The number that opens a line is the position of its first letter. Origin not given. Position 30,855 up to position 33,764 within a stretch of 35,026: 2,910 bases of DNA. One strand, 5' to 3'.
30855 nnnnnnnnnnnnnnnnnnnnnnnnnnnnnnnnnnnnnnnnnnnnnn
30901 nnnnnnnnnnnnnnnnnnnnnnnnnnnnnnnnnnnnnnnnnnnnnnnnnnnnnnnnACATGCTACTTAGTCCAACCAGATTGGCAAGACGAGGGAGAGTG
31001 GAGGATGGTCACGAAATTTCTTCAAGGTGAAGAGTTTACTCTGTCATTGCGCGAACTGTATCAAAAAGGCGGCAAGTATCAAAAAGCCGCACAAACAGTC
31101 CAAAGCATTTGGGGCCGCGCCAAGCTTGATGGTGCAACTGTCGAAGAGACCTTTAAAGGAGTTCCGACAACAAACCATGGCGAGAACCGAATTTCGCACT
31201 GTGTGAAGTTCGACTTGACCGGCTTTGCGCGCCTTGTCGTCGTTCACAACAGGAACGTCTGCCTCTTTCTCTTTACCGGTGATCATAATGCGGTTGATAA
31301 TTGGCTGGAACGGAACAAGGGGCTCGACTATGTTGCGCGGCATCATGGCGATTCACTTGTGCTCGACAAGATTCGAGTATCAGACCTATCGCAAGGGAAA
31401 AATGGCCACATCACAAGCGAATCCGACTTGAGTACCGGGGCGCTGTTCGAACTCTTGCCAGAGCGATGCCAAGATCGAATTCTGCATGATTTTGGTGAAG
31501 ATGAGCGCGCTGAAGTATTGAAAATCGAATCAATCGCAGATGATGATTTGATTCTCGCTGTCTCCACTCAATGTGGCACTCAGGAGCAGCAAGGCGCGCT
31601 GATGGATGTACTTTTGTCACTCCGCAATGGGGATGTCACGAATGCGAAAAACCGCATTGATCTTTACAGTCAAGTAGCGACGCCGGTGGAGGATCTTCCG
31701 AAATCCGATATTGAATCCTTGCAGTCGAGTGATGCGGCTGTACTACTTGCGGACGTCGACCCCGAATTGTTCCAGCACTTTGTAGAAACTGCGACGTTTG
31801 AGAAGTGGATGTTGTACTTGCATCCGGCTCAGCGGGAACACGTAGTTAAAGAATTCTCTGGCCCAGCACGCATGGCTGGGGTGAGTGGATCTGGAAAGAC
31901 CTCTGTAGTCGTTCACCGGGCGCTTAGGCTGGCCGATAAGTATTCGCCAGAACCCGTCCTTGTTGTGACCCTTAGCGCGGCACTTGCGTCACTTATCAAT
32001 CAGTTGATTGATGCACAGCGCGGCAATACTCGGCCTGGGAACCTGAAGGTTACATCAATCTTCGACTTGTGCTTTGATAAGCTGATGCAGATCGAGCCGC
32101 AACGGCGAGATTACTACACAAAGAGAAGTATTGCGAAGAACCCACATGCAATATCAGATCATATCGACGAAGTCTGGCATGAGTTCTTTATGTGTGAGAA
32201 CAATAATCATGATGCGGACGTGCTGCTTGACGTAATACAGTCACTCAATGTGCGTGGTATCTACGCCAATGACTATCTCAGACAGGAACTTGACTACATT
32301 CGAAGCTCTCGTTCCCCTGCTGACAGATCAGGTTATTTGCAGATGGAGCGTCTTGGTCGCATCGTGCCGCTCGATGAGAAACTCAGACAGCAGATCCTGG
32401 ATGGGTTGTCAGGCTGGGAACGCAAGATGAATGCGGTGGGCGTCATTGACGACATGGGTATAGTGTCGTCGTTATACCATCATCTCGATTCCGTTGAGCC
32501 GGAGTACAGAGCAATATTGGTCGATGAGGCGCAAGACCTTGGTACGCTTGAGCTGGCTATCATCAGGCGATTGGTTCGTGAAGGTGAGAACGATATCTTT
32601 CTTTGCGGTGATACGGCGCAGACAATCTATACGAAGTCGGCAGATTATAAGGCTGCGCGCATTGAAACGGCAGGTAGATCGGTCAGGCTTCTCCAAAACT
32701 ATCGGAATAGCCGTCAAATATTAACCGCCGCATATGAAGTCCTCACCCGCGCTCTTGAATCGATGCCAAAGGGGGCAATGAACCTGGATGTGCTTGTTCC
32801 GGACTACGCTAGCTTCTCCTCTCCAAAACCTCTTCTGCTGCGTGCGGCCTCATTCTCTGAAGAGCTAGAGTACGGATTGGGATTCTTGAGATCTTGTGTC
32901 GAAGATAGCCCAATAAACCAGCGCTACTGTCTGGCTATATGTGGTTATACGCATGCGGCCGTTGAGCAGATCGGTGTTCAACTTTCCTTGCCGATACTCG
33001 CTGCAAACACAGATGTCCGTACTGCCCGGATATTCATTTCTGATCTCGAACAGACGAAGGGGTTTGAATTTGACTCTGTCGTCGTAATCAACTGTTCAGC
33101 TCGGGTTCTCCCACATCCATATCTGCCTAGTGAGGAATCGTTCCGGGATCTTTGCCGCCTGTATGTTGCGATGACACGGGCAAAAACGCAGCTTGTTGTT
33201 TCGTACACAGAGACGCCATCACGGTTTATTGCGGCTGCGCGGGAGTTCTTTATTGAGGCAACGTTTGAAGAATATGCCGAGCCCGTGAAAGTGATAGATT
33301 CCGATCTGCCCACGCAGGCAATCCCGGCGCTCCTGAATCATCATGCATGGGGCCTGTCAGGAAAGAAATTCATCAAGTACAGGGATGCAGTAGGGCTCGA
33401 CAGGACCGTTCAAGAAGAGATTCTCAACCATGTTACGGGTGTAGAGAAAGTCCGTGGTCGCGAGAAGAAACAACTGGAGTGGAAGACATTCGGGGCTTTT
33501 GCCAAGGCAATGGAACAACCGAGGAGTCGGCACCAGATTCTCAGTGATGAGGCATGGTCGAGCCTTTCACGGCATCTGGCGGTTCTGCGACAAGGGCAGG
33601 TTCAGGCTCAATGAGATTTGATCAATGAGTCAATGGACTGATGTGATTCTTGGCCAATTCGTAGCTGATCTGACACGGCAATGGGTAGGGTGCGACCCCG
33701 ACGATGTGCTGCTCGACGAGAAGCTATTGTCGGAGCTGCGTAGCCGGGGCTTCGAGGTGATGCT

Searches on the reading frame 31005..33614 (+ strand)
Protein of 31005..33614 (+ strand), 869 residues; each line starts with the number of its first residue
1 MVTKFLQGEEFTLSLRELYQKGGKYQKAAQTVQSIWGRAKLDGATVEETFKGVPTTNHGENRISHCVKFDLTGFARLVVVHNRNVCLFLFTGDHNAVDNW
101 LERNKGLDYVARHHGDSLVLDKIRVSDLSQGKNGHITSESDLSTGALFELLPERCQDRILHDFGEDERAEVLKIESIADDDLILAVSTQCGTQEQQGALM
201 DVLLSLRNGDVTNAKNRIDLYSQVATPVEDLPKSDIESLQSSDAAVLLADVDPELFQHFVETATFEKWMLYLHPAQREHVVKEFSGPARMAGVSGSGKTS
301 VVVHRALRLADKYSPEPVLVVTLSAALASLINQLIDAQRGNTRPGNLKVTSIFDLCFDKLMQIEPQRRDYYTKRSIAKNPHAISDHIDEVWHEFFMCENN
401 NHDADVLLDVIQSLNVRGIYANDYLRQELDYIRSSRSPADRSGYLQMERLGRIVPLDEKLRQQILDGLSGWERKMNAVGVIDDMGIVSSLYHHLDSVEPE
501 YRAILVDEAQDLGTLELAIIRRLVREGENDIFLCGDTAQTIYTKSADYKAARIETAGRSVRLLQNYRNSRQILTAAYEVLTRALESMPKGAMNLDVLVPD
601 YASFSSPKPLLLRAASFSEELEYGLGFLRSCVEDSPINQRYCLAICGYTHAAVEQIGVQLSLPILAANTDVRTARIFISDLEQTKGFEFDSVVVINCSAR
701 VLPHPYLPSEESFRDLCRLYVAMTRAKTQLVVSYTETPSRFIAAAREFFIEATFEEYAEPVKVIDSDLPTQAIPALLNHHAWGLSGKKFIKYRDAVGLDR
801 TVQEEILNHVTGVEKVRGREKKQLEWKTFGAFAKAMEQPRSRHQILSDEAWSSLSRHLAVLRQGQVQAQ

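Call 4: search_protein_families(library=pfam, proteins=[window:31005-33614:+], max_evalue=0.01)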
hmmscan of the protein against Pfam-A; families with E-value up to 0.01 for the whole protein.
window:31005-33614:+ (869 aa): 6 families
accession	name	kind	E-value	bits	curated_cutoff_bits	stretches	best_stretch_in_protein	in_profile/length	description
PF00580.27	UvrD-helicase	-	4.9e-17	62.9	23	1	274-543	3-254/271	UvrD/REP helicase N-terminal domain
PF13361.12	UvrD_C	-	6.5e-14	52.5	25.6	1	672-736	284-349/350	UvrD-like helicase C-terminal domain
PF13245.12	AAA_19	-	1e-07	32.6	25.1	1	289-543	15-132/134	AAA domain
PF13604.12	AAA_30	-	6e-05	23.3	27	1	493-576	82-164/191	AAA domain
PF13538.12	UvrD_C_2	-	0.00025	21.3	27.4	1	677-732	3-51/52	UvrD-like helicase C-terminal domain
PF01443.25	Viral_helicase1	-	0.00026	21.3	21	0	678-732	179-226/228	Viral superfamily 1 RNA helicase core domain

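Call 5: search_protein_families(library=padloc, proteins=[window:31005-33614:+], max_evalue=0.01)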
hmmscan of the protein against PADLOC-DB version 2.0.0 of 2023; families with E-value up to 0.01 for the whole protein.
window:31005-33614:+ (869 aa): 49 families (the best 25 are shown)
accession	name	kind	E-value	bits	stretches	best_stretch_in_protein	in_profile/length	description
PDLC01087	C3a187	-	1.1e-28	98.4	2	500-745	319-553/559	NERD+UvrD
PDLC00132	GajB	-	4.3e-22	76.5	2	276-579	7-298/625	UrvD helicase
PDLC00130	GajB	-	4.1e-20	69.6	2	495-605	200-315/589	UrvD helicase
PDLC00117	GajB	-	5.1e-20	69.5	2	494-582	212-304/604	UrvD helicase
PDLC03802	RTasHel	-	1.4e-16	58.5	2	498-580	190-273/675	DRT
PDLC00148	GajB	-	5.2e-15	53.3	1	497-556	146-204/369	UrvD helicase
PDLC00107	GajB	-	2.9e-13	47.3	2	501-543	216-257/587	UrvD helicase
PDLC00106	GajB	-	4.9e-13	46.4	1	500-584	205-292/577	UrvD helicase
PDLC00127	GajB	-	1e-12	45.4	2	502-574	203-283/594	UrvD helicase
PDLC00129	GajB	-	1.1e-11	42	1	493-583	219-312/594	UrvD helicase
PDLC00135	GajB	-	2.6e-11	41.1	1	497-590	166-262/603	UrvD helicase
PDLC00138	GajB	-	5.6e-11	39.8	1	501-581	221-305/581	UrvD helicase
PDLC00140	GajB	-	2.1e-10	38.4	1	500-573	142-212/365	UrvD helicase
PDLC00112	GajB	-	2.2e-10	37.8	1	501-579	212-294/581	UrvD helicase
PDLC00114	GajB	-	2.9e-10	37.4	1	499-584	214-303/635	UrvD helicase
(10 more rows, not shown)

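Call 6: search_protein_families(library=ncbifam, proteins=[window:31005-33614:+], max_evalue=0.01)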
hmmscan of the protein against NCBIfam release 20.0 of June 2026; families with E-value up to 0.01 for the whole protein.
window:31005-33614:+ (869 aa): 15 families
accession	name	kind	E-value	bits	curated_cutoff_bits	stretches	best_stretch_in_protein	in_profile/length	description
NF008743.0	PRK11773.1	equivalog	1.9e-18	66.2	965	3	498-588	211-305/720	DNA helicase II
TIGR01073.1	pcrA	equivalog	8.4e-16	57.5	911.2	1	498-589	207-302/725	DNA helicase PcrA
TIGR01074.1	rep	equivalog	1e-15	57.1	951.45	2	669-741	545-618/668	DNA helicase Rep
TIGR01075.1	uvrD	equivalog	5.7e-15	54.7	1144.45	1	499-589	207-301/715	DNA helicase II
NF041464.1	HelD_BACSU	equivalog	1.4e-12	46.4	419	1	500-745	546-774/779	RNA polymerase recycling motor HelD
TIGR00609.1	recB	equivalog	4.3e-11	41.7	696.05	1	496-582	367-457/1175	exodeoxyribonuclease V subunit beta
NF008276.0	PRK11054.1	equivalog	8e-10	37.8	543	0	468-545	396-476/684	DNA helicase IV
TIGR02785.1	addA_Gpos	equivalog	2.5e-07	28.9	707.65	1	501-576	389-476/1234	helicase-exonuclease AddAB subunit AddA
NF041254.1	motor_HelR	exception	6.8e-07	27.9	750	0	667-732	648-704/706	RNA polymerase recycling motor ATPase HelR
NF008172.0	PRK10919.1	equivalog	1.1e-06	27.2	1168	0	501-577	208-288/673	DNA helicase Rep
NF041258.1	motor_HelR_2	exception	4.1e-06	25.3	1100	0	683-737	659-705/713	RNA polymerase recycling motor ATPase HelR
TIGR02784.1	addA_alphas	equivalog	5.1e-06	25.1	860.75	0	293-331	18-57/1138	double-strand break repair helicase AddA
NF041465.1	HelD_MYCSM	equivalog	6.9e-06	24.4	1051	0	683-736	664-709/719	RNA polymerase recycling motor HelD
NF053713.1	helicas_STM2767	equivalog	2e-05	23.2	550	0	672-738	513-571/665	STM2767 family DEAD/DEAH box helicase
NF010485.0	PRK13909.1-2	equivalog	5.2e-05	21.6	650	0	490-582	324-426/909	RecB-like helicase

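Call 33: find_homologous_proteins(query=window:31005-33614:+)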
Query window:31005-33614:+ (869 aa): 209 proteins with E <= 0.001 among 8000 candidates; the best 120 are listed.
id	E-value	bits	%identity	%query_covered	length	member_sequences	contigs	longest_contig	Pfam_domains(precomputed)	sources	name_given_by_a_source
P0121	0.0e+0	1967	100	100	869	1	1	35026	PF13361.13,PF13245.13,PF00580.28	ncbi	-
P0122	0.0e+0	1545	78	99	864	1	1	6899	PF13604.13,PF13361.13,PF13245.13,PF00580.28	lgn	-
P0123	0.0e+0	1543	77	99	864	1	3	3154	PF13361.13,PF13245.13,PF00580.28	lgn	-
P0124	0.0e+0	1519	77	99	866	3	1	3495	PF13361.13,PF13245.13,PF00580.28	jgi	jgi:superfamily I DNA/RNA helicase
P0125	0.0e+0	1484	75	99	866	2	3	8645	PF13361.13,PF13245.13,PF00580.28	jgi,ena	-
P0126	0.0e+0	1475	74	99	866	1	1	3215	PF13361.13,PF13245.13,PF00580.28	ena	-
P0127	0.0e+0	1450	72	99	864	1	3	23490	PF13361.13,PF13245.13,PF00580.28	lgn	-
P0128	0.0e+0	1439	73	99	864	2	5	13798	PF13361.13,PF13245.13,PF00580.28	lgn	-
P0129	0.0e+0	1430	73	99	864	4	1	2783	PF13361.13,PF13245.13,PF00580.28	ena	-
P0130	0.0e+0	1428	72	99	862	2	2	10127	PF13361.13,PF13245.13,PF00580.28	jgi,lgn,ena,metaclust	metaclust:\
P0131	0.0e+0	1425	72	99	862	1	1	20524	PF13361.13,PF13245.13,PF00580.28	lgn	-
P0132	0.0e+0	1423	71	99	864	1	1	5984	PF13361.13,PF13245.13,PF00580.28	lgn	-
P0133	0.0e+0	1421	73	99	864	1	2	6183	PF13361.13,PF13245.13,PF00580.28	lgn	-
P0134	0.0e+0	1420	72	99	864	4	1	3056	PF13361.13,PF13245.13,PF00580.28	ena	-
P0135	0.0e+0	1413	72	99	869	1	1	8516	PF13604.13,PF13361.13,PF13245.13,PF00580.28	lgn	-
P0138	0.0e+0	1383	71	99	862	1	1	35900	PF13361.13,PF13245.13,PF00580.28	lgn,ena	-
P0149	0.0e+0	1244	63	99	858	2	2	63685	PF13361.13,PF13245.13,PF00580.28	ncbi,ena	-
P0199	8.0e-290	982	51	99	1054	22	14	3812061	PF13361.13,PF13245.13,PF00580.28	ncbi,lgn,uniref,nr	ncbi:UvrD-helicase domain-containing protein [Burkholderia contaminans]|uniref:UvrD-helicase domain-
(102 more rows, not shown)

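Call 34: find_encoding_contigs(protein=P0199, flank=10000, max_places=4)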
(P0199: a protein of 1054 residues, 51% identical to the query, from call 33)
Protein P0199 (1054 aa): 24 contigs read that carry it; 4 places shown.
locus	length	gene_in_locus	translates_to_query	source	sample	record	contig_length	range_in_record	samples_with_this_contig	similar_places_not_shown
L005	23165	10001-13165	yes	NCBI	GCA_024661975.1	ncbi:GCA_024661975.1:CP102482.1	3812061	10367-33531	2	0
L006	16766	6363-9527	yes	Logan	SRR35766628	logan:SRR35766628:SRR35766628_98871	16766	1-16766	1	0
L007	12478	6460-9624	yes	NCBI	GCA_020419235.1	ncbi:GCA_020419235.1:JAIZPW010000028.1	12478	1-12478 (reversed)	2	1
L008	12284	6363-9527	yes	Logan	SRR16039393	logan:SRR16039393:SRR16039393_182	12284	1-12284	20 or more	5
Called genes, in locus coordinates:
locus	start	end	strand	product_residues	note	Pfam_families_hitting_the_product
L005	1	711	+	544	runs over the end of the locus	PF02384:N6_Mtase, PF07669:Eco57I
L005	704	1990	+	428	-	PF01420:Methylase_S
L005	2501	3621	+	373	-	PF01527:HTH_Tnp_1, PF13518:HTH_28 (faint), PF13276:HTH_21, PF00665:rve, PF13683:rve_3, PF13333:rve_2 (faint)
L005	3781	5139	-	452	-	PF00691:OmpA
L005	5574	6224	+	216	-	PF00023:Ank (faint), PF13857:Ank_5 (faint), PF12796:Ank_2 (weak), PF13606:Ank_3 (faint), PF13637:Ank_4 (weak)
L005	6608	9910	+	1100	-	PF00580:UvrD-helicase (faint), PF01443:Viral_helicase1 (faint), PF13086:AAA_11 (faint), PF13245:AAA_19, PF13604:AAA_30, PF13538:UvrD_C_2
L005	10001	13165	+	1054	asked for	PF00580:UvrD-helicase, PF13245:AAA_19 (weak), PF13361:UvrD_C (weak)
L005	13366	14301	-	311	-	PF02195:ParB_N, PF07506:RepB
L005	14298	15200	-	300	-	PF02195:ParB_N, PF07506:RepB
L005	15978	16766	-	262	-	PF01695:IstB_IS21, PF13481:AAA_25 (faint), PF00308:Bac_DnaA (weak)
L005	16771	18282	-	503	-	PF00665:rve, PF22483:Mu-transpos_C_2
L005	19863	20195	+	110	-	-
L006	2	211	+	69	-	?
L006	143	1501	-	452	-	PF00691:OmpA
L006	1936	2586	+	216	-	PF00023:Ank (faint), PF13857:Ank_5 (faint), PF12796:Ank_2 (weak), PF13606:Ank_3 (faint), PF13637:Ank_4 (weak)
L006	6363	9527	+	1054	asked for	PF00580:UvrD-helicase, PF13245:AAA_19 (weak), PF13361:UvrD_C (weak)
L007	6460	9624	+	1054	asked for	PF00580:UvrD-helicase, PF13245:AAA_19 (weak), PF13361:UvrD_C (weak)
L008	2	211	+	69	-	?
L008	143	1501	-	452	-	PF00691:OmpA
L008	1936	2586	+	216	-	PF00023:Ank (faint), PF13857:Ank_5 (faint), PF12796:Ank_2 (weak), PF13606:Ank_3 (faint), PF13637:Ank_4 (weak)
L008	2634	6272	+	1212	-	PF00580:UvrD-helicase (faint), PF01443:Viral_helicase1 (faint), PF13086:AAA_11 (faint), PF13245:AAA_19, PF13604:AAA_30, PF13538:UvrD_C_2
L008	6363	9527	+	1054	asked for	PF00580:UvrD-helicase, PF13245:AAA_19 (weak), PF13361:UvrD_C (weak)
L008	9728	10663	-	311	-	PF02195:ParB_N, PF07506:RepB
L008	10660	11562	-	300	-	PF02195:ParB_N, PF07506:RepB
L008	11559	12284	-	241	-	?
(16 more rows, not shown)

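Call 35: find_encoding_contigs(protein=P0149, flank=10000, max_places=2)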
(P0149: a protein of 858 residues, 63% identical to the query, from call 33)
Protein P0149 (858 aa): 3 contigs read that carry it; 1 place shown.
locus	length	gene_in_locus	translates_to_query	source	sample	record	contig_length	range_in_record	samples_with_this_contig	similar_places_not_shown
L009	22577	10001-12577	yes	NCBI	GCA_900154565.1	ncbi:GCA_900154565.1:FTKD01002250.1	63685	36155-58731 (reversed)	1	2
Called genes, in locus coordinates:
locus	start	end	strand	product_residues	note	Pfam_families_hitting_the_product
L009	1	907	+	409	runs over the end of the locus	PF00364:Biotin_lipoyl (faint), PF25917:BSH_RND, PF25919:BSH_CusB (weak), PF25973:BSH_CzcB (faint), PF25984:BSH_YknX (faint), PF25967:RND-MFP_C (weak)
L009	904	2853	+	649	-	PF00005:ABC_tran, PF12704:MacB_PCD, PF02687:FtsX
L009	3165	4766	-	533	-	PF06855:YozE_SAM_like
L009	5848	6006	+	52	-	-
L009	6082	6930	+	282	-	PF13646:HEAT_2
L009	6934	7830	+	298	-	-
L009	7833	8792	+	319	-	PF00005:ABC_tran, PF13304:AAA_21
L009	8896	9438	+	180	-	-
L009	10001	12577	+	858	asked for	PF00580:UvrD-helicase, PF13245:AAA_19 (weak), PF13361:UvrD_C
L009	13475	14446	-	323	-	PF12760:Zn_ribbon_IS1595, PF12762:DDE_Tnp_IS1595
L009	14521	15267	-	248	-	-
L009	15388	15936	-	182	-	PF00816:Histone_HNS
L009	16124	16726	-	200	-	-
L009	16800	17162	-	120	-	-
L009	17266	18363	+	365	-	PF05598:DUF772, PF01609:DDE_Tnp_1, PF13751:DDE_Tnp_1_6 (weak)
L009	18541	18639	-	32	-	-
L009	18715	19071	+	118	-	PF13560:HTH_31 (weak), PF01381:HTH_3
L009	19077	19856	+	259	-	-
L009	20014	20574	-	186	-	-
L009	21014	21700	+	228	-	-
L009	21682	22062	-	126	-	-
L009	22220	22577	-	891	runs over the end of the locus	PF25390:WD40_RLD, PF00415:RCC1 (faint), PF13540:RCC1_2 (faint)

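Call 36: find_encoding_contigs(protein=P0138, flank=10000, max_places=2)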
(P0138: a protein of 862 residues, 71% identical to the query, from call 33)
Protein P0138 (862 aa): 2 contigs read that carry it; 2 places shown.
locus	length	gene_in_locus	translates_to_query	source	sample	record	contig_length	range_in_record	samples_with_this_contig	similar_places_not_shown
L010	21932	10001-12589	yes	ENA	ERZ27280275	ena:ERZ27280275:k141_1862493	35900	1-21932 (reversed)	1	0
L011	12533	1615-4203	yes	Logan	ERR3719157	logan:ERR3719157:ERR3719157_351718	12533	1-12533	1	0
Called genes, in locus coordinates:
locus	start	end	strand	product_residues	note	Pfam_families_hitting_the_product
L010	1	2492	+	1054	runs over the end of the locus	PF13091:PLDc_2, PF00176:SNF2-rel_dom (faint), PF04851:ResIII (faint), PF00271:Helicase_C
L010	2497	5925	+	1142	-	PF02384:N6_Mtase (faint), PF07669:Eco57I (weak), PF18135:Type_ISP_C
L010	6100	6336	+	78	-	-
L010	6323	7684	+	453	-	-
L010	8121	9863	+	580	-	PF05991:NYN_YacP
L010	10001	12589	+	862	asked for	PF00580:UvrD-helicase, PF13245:AAA_19 (weak), PF13361:UvrD_C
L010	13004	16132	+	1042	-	PF00078:RVT_1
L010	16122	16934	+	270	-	PF01555:N6_N4_Mtase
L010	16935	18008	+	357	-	-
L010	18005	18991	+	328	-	PF00004:AAA (weak), PF07726:AAA_3 (faint), PF07728:AAA_5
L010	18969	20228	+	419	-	PF13203:DUF2201_N, PF09967:DUF2201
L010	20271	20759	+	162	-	-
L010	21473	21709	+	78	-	PF22513:FitA-like_RHH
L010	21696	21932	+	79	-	?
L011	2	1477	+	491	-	?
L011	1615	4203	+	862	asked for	PF00580:UvrD-helicase, PF13245:AAA_19 (weak), PF13361:UvrD_C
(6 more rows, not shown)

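Call 96: predict_structure(alignment_id=A6)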
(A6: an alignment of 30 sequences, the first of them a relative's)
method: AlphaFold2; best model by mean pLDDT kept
length: 869 residues; sequences in the alignment: 30
mean_pLDDT: 84.8   pTM: 0.68
mean pLDDT of the five models: 84.8, 84.2, 83.4, 82.6, 81.6
residues with pLDDT >= 90: 323; 70-90: 457; 50-70: 84; < 50: 5
segments of 3 or more residues with pLDDT < 50: 867-869
pLDDT, mean of each block of 10 residues (from residue 1): 83 81 78 88 84 81 90 88 91 90 90 83 87 77 82 87 86 87 87 89 89 90 90 87 80 65 67 79 93 79 95 95 85 88 93 93 87 65 72 83 90 91 88 90 87 84 95 86 90 93 94 93 96 78 77 89 72 87 76 59 65 92 90 74 91 88 80 87 81 92 78 85 86 93 90 81 72 76 92 91 94 80 88 90 88 91 62
secondary structure, 60 per line:
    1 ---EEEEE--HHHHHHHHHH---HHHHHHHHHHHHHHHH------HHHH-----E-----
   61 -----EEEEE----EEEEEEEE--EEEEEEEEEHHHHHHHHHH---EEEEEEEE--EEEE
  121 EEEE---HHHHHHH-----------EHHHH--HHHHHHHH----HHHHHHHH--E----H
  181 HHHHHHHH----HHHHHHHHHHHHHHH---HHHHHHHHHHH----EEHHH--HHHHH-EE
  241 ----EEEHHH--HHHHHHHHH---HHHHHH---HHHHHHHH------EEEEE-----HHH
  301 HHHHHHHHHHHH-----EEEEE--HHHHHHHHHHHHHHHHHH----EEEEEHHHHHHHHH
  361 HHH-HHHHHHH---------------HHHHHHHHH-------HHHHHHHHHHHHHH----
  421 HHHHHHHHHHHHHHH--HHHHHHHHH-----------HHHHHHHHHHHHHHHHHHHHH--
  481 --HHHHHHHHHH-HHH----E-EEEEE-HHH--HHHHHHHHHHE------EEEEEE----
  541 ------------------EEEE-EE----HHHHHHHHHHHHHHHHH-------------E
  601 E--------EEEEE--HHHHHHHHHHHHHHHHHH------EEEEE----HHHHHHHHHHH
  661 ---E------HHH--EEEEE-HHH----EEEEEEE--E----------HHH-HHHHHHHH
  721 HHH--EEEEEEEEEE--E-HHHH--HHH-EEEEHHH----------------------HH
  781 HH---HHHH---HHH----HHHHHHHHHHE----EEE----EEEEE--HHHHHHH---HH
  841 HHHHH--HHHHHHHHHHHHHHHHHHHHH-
elements in order (helices of 4 or more, strands of 3 or more residues): E4-8 H11-20 H24-39 H46-49 E66-70 E75-82 E85-93 H94-103 E107-114 E117-124 H128-134 H147-150 H153-160 H165-172 H180-188 H193-207 H211-221 H233-237 E245-247 H253-261 H265-270 H274-281 E288-292 H298-312 E318-322 H325-342 E347-351 H352-363 H365-371 H387-395 H403-416 H421-435 H438-446 H458-478 H483-492 E503-507 H514-523 E531-536 E559-562 H570-586 E610-614 H617-634 E641-645 H650-660 E676-680 E689-695 H713-723 E726-735 H740-743 E750-753 H779-782 H786-789 H800-809 E815-817 E822-826 H829-835 H839-845 H848-868

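Call 99: fold_search(model_id=the predicted structure, library=pdb)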
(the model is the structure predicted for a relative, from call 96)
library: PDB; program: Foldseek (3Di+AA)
matches with E <= 10: 1205; with E <= 0.001: 158
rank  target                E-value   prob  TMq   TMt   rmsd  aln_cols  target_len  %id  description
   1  2is4_B                1.7e-18  1.00  0.41  0.54   9.2       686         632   16  Crystal structure of UvrD-DNA-ADPNP ternary complex (released 2007-01-09)
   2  2is6_B                3.9e-18  1.00  0.40  0.52   9.8       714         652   15  Crystal structure of UvrD-DNA-ADPMgF3 ternary complex (released 2007-01-09)
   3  4c2t_C                8.4e-18  1.00  0.39  0.50  10.3       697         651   15  Crystal structure of full length Deinococcus radiodurans UvrD in complex with DNA (released 2013-10-30)
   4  4c30_F                9.9e-18  1.00  0.39  0.53   8.3       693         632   15  Crystal structure of Deinococcus radiodurans UvrD in complex with DNA, form 2 (released 2013-10-30)
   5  1qhg                  1.0e-17  1.00  0.36  0.48   9.7       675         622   15  STRUCTURE OF DNA HELICASE MUTANT WITH ADPNP (released 1999-07-13)
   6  4c2t_B                1.2e-17  1.00  0.40  0.52   7.3       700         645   15  Crystal structure of full length Deinococcus radiodurans UvrD in complex with DNA (released 2013-10-30)
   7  2is4_A                1.2e-17  1.00  0.39  0.51  11.5       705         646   16  Crystal structure of UvrD-DNA-ADPNP ternary complex (released 2007-01-09)
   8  4c30_D                2.0e-17  1.00  0.37  0.48  10.6       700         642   16  Crystal structure of Deinococcus radiodurans UvrD in complex with DNA, form 2 (released 2013-10-30)
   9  2is2_A                2.2e-17  1.00  0.38  0.50   8.2       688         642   15  Crystal structure of UvrD-DNA binary complex (released 2007-01-09)
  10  1pjr                  2.8e-17  1.00  0.36  0.48   9.8       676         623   14  STRUCTURE OF DNA HELICASE (released 1997-12-03)
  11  4c30_A                4.2e-17  1.00  0.40  0.53   8.4       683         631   16  Crystal structure of Deinococcus radiodurans UvrD in complex with DNA, form 2 (released 2013-10-30)
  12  4c30_I                4.4e-17  1.00  0.37  0.49  10.4       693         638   15  Crystal structure of Deinococcus radiodurans UvrD in complex with DNA, form 2 (released 2013-10-30)
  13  4c2t_A                5.7e-17  1.00  0.40  0.52   6.7       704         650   15  Crystal structure of full length Deinococcus radiodurans UvrD in complex with DNA (released 2013-10-30)
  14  3pjr_A                6.0e-17  1.00  0.40  0.52  10.8       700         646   15  HELICASE SUBSTRATE COMPLEX (released 1999-04-08)
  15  4c2t_D                8.1e-17  1.00  0.40  0.52   7.7       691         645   15  Crystal structure of full length Deinococcus radiodurans UvrD in complex with DNA (released 2013-10-30)
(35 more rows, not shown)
